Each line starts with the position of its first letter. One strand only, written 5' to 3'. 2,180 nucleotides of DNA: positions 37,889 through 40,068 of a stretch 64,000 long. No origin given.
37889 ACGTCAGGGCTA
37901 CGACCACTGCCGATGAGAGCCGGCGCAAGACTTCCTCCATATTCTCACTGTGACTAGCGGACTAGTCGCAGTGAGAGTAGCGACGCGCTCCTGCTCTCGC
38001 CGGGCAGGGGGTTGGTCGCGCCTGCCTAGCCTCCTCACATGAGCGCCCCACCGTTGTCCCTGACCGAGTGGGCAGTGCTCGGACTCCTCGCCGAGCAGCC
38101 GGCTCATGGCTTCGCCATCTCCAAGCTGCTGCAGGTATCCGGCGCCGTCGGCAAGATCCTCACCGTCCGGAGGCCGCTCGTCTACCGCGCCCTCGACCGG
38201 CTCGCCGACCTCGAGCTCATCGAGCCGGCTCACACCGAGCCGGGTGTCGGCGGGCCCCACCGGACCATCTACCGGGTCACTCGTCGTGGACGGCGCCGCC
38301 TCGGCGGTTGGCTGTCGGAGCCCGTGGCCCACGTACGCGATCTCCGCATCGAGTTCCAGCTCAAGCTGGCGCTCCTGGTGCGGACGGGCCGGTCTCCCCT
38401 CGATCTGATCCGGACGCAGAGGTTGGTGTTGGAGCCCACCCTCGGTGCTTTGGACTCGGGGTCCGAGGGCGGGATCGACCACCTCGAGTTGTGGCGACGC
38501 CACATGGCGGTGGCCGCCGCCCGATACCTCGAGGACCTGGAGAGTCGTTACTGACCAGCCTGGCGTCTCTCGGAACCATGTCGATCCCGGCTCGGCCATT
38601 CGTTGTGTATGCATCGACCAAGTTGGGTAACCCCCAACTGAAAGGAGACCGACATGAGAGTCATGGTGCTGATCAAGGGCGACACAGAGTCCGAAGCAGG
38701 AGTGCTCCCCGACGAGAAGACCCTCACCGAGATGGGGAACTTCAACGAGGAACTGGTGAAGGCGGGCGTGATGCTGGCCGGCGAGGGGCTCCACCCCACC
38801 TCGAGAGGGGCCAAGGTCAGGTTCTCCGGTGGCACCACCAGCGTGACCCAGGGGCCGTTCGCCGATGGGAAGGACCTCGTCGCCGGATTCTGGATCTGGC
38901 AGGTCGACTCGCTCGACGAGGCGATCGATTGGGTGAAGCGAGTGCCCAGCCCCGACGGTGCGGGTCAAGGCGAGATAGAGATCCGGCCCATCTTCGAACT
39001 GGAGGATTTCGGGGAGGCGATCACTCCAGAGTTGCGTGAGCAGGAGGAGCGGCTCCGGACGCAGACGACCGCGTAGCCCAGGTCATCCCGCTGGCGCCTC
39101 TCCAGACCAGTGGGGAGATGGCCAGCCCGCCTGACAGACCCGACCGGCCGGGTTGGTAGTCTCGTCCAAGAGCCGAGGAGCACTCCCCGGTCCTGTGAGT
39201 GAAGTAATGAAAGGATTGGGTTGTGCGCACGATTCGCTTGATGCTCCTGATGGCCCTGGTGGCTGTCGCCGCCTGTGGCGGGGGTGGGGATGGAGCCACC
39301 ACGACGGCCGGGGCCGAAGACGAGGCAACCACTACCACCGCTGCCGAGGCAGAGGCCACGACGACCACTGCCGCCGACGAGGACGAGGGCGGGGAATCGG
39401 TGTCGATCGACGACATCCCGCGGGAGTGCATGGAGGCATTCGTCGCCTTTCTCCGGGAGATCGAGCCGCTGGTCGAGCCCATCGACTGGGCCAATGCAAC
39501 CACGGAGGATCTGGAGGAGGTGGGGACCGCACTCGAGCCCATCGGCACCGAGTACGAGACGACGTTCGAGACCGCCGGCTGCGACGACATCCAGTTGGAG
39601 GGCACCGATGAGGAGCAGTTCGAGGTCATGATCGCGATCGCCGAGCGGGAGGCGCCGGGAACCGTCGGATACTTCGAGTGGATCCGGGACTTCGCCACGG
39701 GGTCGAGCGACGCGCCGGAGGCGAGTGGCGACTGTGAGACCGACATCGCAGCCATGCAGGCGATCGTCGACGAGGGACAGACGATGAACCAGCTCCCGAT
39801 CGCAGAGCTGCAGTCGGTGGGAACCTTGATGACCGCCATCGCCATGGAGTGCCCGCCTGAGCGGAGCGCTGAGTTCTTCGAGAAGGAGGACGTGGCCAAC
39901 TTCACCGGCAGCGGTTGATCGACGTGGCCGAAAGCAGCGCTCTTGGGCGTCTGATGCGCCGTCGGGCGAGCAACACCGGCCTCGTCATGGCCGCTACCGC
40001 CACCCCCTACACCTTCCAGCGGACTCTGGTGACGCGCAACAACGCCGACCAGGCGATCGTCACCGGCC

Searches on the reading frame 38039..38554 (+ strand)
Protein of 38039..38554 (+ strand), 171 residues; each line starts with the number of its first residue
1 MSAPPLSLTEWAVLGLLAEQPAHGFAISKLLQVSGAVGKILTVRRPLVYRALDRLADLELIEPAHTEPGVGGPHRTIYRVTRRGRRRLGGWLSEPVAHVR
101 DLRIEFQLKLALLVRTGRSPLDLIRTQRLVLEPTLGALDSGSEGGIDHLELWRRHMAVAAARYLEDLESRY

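Call 11: search_protein_families(library=pfam, proteins=[window:38039-38554:+], max_evalue=0.01)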
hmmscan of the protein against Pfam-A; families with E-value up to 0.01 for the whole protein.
window:38039-38554:+ (171 aa): 2 families
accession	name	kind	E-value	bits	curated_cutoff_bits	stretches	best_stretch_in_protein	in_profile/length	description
PF03551.20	PadR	-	2.1e-11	44.1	27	1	13-88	1-73/75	Transcriptional regulator PadR-like family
PF12802.13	MarR_2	-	0.0079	16.8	27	0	6-63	3-52/61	MarR family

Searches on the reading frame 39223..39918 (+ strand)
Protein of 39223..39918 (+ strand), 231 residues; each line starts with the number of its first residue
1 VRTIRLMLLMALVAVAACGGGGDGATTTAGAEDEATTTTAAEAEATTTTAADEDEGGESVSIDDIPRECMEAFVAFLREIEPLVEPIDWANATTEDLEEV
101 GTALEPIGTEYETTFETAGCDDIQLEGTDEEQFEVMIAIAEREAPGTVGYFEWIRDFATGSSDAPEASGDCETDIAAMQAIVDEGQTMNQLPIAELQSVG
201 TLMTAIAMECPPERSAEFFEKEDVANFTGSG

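Call 11: search_protein_families(library=pfam, proteins=[window:39223-39918:+], max_evalue=0.01)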
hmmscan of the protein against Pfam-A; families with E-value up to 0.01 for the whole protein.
window:39223-39918:+ (231 aa): 1 family
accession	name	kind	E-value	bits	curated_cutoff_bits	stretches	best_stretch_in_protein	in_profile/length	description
PF21827.1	New_glue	-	0.002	18.2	31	1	1-50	1-54/94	New glue protein family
